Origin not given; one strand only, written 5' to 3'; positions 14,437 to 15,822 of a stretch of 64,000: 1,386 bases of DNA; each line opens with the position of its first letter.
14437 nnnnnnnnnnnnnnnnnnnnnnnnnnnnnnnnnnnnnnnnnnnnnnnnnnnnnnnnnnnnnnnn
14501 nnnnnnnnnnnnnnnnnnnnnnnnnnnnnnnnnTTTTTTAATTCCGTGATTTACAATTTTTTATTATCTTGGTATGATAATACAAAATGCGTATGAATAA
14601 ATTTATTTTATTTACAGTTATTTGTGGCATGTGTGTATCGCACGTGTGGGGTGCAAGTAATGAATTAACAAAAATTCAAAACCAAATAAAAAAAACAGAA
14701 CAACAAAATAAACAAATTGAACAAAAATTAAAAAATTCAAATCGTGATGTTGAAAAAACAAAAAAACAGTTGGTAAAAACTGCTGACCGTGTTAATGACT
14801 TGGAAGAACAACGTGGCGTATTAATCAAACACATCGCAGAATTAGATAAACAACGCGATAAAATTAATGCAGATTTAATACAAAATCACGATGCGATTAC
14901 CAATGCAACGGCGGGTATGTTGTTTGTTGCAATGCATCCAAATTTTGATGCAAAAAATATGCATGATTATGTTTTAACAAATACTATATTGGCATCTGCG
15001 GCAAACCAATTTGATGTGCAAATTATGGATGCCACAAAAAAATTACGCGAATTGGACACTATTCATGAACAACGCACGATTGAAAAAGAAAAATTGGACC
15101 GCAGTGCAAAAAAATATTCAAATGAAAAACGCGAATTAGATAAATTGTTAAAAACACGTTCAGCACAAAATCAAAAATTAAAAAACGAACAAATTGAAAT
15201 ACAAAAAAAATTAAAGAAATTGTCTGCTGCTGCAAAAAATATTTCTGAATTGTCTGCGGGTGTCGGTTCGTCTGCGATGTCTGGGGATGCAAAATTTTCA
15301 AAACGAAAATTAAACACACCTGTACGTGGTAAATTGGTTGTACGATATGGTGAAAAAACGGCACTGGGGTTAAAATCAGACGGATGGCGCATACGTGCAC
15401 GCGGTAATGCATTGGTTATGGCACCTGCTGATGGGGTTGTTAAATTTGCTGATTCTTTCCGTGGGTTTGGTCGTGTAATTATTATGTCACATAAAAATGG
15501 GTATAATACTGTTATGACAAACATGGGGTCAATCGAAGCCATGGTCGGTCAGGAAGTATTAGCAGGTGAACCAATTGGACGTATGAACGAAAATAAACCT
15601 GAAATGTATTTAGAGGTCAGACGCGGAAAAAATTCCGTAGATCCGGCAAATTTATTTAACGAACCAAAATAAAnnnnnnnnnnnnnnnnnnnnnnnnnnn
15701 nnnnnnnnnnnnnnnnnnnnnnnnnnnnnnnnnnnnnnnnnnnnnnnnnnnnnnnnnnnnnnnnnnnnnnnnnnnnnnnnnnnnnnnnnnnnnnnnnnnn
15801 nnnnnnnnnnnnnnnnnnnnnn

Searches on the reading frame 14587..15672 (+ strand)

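Call 50: search_protein_families(library=pfam, proteins=[window:14587-15672:+], max_evalue=0.001)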
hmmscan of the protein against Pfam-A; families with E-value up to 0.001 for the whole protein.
window:14587-15672:+ (361 aa): 5 families
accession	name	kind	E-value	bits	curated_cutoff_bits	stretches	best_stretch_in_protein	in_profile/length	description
PF01551.29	Peptidase_M23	-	5.5e-18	65.4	28.7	1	264-353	3-96/96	Peptidase family M23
PF11932.13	DUF3450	-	9.3e-06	25.6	32.6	0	24-96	15-87/241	Protein of unknown function (DUF3450)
PF06009.19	Laminin_II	-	8.1e-05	23.1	33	1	26-100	18-91/138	Laminin Domain II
PF08614.16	ATG16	-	0.00023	21.8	33.7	0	24-95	80-151/200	Autophagy protein 16 (ATG16)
PF05266.19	DUF724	-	0.0003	21.1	38.4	1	17-103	87-173/188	Protein of unknown function (DUF724)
